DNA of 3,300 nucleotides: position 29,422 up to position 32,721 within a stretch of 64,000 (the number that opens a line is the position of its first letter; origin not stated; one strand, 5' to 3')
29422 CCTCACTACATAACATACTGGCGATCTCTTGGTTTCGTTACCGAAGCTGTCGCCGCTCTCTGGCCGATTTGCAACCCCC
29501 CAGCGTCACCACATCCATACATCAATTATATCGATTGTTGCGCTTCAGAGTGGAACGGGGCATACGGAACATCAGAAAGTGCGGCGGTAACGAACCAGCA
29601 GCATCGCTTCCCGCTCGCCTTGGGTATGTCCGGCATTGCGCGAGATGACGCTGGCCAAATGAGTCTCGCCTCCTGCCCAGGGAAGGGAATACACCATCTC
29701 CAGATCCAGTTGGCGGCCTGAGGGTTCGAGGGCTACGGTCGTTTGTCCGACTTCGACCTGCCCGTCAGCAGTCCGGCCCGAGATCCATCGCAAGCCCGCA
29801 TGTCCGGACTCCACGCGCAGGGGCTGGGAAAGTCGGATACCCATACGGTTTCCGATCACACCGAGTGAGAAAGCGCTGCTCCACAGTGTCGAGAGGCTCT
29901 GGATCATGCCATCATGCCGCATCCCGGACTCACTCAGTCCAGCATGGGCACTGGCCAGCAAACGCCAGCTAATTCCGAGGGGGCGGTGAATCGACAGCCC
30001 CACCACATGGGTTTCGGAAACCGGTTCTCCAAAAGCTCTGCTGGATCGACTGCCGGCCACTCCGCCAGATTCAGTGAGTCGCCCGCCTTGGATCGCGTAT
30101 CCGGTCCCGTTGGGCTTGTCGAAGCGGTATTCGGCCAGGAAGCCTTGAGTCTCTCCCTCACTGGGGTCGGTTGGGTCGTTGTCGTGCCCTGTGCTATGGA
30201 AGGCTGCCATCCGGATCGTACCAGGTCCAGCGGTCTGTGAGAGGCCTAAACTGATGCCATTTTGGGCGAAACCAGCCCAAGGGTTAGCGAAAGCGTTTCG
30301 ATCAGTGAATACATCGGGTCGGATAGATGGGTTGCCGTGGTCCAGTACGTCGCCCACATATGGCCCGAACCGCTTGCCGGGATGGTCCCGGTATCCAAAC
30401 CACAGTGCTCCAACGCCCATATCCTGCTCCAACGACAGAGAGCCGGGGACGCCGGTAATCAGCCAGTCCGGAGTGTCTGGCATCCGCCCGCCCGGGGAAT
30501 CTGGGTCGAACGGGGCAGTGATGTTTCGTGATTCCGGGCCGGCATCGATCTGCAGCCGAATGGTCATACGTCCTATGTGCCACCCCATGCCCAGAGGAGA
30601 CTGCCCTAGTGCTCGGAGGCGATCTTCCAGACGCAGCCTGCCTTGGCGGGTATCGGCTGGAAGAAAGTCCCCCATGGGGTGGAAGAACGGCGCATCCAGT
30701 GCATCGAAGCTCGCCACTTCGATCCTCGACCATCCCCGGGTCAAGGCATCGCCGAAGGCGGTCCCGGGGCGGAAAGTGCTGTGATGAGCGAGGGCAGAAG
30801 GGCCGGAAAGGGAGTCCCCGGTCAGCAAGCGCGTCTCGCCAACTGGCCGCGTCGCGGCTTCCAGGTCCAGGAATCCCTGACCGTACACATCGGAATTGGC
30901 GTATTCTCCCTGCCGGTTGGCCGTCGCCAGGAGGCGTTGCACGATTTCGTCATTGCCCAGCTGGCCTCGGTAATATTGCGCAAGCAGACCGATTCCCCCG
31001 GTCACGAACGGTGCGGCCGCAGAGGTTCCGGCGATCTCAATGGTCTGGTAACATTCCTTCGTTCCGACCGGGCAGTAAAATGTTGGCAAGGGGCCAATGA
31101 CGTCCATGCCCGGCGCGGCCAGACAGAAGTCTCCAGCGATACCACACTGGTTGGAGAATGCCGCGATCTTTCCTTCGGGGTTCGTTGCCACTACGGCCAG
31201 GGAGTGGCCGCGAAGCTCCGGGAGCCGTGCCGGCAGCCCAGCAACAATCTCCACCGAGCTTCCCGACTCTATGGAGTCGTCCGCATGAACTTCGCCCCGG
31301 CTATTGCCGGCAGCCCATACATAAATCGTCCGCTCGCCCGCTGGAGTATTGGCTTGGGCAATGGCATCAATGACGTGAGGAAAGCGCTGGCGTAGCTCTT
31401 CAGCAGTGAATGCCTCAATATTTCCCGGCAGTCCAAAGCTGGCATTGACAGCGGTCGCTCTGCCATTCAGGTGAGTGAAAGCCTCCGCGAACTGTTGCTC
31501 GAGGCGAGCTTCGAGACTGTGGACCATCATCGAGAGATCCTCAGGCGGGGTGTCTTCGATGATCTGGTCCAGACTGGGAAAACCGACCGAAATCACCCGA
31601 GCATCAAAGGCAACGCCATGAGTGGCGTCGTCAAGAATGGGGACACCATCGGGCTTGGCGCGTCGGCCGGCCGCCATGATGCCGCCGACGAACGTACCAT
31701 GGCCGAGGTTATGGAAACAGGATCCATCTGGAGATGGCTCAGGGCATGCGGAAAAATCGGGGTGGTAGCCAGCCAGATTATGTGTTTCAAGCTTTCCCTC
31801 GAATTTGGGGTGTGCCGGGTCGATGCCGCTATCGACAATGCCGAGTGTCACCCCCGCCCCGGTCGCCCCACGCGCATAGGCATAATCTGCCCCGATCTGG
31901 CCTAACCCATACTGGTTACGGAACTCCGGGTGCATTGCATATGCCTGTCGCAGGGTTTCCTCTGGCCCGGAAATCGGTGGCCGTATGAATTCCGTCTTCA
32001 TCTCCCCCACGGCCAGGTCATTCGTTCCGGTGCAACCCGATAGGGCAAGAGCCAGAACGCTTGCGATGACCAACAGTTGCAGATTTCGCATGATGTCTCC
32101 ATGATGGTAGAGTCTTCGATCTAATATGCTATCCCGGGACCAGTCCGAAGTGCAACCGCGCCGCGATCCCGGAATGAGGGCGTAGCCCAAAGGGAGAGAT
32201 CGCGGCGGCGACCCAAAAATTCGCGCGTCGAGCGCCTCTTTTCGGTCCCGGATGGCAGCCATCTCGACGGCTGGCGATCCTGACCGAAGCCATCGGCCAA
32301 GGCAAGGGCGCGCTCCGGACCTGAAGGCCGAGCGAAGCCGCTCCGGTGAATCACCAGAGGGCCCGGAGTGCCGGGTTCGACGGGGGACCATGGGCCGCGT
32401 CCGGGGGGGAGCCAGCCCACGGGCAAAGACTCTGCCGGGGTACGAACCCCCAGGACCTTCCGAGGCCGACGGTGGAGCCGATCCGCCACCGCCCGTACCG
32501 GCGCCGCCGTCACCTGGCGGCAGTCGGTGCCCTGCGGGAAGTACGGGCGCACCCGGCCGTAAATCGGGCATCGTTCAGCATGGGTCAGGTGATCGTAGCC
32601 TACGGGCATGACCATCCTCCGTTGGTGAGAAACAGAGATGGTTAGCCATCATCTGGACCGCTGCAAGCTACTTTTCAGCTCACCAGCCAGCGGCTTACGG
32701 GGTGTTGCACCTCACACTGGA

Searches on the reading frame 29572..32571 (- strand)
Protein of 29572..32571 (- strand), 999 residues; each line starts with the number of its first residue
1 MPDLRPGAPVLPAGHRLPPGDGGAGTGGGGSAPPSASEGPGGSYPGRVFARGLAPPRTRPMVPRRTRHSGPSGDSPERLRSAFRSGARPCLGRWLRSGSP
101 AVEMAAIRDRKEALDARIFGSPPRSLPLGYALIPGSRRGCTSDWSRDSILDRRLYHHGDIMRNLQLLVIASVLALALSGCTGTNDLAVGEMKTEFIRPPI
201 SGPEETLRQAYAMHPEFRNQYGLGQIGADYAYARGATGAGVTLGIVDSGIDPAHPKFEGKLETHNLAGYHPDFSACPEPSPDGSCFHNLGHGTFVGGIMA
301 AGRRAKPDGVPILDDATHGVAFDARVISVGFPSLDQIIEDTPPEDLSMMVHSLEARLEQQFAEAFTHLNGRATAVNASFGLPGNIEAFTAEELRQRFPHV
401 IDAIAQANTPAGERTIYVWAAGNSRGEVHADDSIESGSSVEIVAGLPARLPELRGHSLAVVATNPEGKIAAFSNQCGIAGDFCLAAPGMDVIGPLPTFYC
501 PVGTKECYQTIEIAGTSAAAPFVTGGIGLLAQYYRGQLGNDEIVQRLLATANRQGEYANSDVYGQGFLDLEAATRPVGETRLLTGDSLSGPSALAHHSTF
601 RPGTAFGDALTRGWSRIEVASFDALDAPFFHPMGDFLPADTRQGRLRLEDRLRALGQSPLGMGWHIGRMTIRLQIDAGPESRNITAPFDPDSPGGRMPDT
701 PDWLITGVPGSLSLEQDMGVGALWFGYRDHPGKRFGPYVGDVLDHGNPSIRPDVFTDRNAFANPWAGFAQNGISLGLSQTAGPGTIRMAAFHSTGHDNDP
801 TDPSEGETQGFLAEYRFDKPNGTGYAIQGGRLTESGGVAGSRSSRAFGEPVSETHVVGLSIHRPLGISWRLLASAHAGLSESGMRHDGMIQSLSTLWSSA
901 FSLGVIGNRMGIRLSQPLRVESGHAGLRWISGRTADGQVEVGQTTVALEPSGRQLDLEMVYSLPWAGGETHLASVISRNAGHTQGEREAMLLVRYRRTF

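Call 6: search_protein_families(library=pfam, proteins=[window:29572-32571:-])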
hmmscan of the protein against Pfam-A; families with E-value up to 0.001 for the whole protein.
window:29572-32571:- (999 aa): 1 family
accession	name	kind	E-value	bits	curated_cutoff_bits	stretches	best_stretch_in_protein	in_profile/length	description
PF00082.27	Peptidase_S8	-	7.2e-34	117.8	21.8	1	238-566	1-288/288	Subtilase family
